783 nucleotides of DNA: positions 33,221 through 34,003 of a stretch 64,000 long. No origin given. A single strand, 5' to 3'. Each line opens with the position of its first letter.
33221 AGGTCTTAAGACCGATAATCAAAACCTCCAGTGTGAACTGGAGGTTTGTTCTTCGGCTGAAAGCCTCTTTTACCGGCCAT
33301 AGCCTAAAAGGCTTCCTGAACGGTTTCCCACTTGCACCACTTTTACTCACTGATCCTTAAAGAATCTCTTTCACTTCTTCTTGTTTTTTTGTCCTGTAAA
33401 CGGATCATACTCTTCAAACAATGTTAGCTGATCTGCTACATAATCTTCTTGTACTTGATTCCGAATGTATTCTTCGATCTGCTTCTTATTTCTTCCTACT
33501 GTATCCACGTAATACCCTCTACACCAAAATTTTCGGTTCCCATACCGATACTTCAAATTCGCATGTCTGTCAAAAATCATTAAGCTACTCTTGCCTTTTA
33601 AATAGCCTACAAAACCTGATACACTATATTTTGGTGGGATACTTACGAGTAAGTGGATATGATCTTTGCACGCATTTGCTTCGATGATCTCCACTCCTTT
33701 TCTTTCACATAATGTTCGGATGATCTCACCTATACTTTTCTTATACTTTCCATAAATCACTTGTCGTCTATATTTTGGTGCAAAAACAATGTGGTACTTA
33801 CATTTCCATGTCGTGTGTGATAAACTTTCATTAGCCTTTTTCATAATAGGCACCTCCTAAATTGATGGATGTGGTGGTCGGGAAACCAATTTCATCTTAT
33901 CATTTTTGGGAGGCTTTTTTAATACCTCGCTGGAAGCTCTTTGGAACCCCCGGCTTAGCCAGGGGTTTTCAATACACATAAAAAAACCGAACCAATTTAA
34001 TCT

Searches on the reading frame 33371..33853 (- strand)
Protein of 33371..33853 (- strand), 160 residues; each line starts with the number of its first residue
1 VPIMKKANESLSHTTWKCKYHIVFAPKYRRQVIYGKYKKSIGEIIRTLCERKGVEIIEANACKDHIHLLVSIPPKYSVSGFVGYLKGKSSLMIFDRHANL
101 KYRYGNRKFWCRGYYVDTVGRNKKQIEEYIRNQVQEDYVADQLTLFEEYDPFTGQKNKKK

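Call 68: search_protein_families(library=pfam, proteins=[window:33371-33853:-], max_evalue=0.001)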
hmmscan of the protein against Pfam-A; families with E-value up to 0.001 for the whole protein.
window:33371-33853:- (160 aa): 1 family
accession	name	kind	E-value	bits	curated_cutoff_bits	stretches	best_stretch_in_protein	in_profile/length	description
PF01797.21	Y1_Tnp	-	2.7e-41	140.9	23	1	15-133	2-121/121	Transposase IS200 like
